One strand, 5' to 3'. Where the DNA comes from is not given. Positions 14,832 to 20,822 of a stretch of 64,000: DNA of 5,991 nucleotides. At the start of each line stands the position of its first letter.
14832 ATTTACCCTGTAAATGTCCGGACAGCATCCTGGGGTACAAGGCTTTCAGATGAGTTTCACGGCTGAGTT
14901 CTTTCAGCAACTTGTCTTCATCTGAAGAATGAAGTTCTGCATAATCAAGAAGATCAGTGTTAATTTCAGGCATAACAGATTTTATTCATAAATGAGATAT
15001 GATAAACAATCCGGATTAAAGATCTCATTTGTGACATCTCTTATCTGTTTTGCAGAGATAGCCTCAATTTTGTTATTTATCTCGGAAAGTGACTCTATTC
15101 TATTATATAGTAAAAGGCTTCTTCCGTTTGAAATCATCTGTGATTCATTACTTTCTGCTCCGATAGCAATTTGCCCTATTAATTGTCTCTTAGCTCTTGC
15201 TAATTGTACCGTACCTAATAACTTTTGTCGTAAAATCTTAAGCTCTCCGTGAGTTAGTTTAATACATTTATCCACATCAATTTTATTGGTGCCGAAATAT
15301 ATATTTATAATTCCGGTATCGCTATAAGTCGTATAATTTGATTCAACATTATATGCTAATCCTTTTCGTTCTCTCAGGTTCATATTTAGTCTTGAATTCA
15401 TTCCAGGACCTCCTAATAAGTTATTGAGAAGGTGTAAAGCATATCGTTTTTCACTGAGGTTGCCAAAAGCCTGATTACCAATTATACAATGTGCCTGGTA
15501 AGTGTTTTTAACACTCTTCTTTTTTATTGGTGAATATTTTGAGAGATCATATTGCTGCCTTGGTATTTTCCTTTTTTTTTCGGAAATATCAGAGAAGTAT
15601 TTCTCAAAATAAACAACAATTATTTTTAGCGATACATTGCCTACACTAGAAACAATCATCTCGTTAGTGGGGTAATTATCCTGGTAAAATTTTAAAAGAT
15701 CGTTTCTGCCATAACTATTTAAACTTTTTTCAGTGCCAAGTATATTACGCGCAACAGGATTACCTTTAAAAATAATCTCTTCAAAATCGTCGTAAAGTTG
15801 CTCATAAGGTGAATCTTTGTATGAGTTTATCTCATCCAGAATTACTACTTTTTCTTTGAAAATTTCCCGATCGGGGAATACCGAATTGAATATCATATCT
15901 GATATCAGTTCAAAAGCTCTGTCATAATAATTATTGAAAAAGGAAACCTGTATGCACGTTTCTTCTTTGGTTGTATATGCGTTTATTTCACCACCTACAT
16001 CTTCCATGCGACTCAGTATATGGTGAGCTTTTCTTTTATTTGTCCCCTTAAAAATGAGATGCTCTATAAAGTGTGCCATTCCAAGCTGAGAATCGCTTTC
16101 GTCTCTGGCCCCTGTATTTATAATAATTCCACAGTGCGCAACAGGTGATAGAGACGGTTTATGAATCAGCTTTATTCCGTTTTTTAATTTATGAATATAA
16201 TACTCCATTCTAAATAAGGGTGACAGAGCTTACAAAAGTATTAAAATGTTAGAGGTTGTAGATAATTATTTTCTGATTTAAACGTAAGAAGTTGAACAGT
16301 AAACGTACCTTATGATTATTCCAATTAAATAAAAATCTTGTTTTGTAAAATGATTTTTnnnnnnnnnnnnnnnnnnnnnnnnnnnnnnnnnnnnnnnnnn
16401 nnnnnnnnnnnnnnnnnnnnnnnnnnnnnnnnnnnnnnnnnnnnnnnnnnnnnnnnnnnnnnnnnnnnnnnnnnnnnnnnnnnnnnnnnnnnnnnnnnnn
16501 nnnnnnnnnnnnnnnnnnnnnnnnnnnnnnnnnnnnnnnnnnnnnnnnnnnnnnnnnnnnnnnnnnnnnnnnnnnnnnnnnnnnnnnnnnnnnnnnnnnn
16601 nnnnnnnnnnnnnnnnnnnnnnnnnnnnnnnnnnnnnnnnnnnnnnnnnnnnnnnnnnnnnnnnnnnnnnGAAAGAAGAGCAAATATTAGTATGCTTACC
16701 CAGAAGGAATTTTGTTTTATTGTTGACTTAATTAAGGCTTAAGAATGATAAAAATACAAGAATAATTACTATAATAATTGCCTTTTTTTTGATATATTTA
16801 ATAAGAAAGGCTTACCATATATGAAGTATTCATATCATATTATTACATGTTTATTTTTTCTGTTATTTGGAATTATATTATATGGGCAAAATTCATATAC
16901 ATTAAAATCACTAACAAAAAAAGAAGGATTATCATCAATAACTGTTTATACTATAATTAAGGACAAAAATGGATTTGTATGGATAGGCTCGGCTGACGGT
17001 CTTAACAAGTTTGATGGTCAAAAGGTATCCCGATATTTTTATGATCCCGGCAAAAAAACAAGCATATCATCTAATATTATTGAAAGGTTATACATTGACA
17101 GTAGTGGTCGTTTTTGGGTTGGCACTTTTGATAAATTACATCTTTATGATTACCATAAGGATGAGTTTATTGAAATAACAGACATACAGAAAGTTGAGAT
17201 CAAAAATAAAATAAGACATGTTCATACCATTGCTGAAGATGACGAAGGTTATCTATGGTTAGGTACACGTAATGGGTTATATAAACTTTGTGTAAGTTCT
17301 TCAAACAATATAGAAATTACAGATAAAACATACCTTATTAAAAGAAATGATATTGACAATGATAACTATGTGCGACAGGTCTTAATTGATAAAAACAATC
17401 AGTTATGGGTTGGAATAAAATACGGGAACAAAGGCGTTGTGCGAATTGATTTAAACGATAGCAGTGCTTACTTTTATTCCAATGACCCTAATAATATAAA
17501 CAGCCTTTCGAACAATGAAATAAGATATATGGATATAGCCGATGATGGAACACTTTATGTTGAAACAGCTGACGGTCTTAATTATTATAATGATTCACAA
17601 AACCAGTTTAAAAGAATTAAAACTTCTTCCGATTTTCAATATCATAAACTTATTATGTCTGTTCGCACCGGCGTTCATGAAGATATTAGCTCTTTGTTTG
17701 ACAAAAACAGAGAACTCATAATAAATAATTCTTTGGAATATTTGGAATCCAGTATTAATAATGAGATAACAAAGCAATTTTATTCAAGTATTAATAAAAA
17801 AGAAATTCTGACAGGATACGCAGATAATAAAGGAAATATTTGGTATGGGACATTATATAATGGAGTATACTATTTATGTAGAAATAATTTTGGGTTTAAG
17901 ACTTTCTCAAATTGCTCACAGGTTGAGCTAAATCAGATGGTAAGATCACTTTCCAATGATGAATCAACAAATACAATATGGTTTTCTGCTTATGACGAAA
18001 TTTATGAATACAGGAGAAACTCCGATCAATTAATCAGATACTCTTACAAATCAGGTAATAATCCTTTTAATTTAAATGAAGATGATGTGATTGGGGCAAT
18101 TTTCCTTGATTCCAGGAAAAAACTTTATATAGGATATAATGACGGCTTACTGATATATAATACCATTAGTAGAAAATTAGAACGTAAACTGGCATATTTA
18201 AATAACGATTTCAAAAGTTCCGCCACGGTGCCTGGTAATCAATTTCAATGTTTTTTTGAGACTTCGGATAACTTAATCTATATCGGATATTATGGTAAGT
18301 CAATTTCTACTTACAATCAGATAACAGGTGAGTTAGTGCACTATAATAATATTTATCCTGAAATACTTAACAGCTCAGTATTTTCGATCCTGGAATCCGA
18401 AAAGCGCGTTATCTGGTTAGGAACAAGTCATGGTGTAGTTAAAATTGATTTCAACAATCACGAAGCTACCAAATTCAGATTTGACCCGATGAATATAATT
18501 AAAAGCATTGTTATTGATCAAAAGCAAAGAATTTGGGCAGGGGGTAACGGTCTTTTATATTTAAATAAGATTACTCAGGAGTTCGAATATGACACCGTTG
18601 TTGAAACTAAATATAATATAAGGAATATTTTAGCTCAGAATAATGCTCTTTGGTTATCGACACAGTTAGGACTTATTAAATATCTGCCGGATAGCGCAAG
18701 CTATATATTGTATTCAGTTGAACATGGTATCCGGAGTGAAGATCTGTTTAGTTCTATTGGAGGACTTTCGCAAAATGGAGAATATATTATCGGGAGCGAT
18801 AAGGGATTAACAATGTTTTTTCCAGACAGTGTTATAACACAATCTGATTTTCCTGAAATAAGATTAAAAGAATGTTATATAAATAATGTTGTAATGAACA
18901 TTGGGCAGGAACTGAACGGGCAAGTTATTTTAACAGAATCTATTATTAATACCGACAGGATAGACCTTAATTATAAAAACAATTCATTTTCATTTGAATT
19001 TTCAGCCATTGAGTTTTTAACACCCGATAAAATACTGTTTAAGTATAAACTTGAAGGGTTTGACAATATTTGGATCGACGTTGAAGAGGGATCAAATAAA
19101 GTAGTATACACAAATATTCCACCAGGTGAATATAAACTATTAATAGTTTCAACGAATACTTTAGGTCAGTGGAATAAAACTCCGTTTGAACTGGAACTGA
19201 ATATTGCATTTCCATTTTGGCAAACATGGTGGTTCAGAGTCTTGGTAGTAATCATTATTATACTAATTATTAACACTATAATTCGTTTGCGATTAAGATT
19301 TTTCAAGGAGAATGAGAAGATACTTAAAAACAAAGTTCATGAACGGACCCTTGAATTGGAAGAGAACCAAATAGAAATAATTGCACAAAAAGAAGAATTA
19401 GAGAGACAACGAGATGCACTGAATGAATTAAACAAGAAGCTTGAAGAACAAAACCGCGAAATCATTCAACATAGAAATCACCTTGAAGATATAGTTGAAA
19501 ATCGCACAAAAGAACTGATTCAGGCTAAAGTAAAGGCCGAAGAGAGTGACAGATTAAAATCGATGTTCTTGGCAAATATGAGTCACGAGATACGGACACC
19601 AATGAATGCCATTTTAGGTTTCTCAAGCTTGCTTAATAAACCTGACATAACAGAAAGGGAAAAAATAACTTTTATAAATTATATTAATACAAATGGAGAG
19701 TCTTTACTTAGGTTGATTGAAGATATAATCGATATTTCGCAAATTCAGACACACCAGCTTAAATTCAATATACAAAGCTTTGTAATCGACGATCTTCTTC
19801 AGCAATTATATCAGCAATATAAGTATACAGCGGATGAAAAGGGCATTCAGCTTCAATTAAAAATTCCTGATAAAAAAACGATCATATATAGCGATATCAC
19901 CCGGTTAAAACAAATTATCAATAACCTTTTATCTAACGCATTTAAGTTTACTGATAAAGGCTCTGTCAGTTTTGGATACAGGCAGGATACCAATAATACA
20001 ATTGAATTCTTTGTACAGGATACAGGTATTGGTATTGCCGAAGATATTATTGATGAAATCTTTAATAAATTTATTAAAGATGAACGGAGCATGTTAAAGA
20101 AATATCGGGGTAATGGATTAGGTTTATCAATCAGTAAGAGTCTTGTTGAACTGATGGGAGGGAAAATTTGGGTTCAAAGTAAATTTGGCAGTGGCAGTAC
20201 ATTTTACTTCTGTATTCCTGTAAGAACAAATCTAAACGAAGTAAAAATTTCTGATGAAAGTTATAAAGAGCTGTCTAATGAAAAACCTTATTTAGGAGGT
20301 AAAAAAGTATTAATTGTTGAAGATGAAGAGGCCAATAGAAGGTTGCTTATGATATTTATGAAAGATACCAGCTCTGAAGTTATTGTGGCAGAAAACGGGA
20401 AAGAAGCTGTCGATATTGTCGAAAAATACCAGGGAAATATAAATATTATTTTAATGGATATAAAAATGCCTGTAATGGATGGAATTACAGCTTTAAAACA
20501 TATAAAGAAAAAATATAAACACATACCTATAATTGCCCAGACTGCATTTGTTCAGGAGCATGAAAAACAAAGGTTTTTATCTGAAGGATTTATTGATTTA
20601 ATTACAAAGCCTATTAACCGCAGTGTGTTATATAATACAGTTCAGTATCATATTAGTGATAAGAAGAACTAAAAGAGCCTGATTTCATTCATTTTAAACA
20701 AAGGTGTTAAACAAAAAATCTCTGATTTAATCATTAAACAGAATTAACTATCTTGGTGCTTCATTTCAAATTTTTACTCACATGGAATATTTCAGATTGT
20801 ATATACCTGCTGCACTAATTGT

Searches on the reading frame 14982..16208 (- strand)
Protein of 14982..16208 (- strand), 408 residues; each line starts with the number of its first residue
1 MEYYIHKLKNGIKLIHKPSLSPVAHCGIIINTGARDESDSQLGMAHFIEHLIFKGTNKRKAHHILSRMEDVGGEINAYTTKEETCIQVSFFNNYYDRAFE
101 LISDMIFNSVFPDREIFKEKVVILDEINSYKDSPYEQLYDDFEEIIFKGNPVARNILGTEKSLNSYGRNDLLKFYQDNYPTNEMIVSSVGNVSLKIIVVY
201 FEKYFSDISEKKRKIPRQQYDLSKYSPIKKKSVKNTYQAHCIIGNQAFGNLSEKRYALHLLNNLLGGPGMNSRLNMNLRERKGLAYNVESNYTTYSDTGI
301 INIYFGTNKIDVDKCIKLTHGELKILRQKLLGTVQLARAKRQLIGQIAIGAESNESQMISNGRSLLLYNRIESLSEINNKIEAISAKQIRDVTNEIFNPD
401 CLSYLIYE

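Call 3: search_protein_families(library=pfam, proteins=[window:14982-16208:-], max_evalue=0.01)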
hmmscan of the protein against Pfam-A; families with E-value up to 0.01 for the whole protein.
window:14982-16208:- (408 aa): 3 families
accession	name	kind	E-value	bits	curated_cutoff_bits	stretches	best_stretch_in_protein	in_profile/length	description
PF05193.26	Peptidase_M16_C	-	1.6e-32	113.3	23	1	168-343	4-181/181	Peptidase M16 inactive domain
PF00675.25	Peptidase_M16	-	2.3e-32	112.4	22.3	1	21-159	10-148/149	Insulinase (Peptidase family M16)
PF13041.12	PPR_2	-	0.0091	16.5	30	0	86-113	10-37/50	PPR repeat family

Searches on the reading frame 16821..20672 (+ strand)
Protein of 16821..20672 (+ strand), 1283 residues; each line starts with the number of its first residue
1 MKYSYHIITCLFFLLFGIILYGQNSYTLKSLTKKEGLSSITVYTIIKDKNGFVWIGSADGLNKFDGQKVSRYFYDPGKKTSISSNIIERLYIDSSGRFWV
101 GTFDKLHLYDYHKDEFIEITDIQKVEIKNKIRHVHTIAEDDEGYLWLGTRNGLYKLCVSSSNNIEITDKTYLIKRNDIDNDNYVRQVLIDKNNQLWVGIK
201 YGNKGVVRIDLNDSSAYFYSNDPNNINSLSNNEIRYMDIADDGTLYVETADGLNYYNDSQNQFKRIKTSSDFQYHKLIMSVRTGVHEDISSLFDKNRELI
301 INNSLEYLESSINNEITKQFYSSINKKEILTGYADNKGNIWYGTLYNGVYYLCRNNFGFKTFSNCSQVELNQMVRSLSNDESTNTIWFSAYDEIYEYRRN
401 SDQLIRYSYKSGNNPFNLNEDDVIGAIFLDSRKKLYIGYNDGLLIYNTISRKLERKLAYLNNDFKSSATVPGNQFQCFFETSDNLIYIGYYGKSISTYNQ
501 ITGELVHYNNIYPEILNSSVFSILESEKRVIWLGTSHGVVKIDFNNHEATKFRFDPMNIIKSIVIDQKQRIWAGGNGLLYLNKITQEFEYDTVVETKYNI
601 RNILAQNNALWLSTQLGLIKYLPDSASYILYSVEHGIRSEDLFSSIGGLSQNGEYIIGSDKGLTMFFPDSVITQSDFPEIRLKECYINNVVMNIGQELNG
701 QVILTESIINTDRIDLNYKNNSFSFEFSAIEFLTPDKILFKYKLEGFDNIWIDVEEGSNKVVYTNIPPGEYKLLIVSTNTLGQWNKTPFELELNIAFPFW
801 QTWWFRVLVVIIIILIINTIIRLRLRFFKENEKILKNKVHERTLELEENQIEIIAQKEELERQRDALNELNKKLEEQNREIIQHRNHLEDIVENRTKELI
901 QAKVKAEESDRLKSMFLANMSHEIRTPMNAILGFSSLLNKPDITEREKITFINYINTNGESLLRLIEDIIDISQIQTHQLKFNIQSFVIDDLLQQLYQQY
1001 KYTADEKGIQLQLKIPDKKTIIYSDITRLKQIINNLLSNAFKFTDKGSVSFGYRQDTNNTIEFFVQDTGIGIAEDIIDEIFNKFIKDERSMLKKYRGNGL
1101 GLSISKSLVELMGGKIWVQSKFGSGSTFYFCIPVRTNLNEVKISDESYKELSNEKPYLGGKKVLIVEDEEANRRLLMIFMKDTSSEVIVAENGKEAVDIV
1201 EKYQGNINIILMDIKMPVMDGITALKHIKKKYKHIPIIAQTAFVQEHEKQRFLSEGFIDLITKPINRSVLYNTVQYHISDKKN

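Call 59: search_protein_families(library=pfam, proteins=[window:16821-20672:+], max_evalue=0.00001)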
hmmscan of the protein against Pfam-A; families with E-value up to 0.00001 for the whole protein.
window:16821-20672:+ (1283 aa): 5 families
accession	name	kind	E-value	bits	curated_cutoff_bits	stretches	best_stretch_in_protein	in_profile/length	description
PF02518.31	HATPase_c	-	1.8e-26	93.2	26.4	1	1025-1135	2-110/111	Histidine kinase-, DNA gyrase B-, and HSP90-like ATPase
PF07494.17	Reg_prop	-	7.5e-26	87.3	20.4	0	36-58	1-23/24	Two component regulator propeller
PF00072.30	Response_reg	-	9.7e-24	84.1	30.2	1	1163-1274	1-110/111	Response regulator receiver domain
PF07495.19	Y_Y_Y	-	5.8e-16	58.6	26.6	1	732-795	2-64/65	Y_Y_Y domain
PF00512.31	HisKA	-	8.1e-15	55.1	26.9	1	913-977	2-65/66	His Kinase A (phospho-acceptor) domain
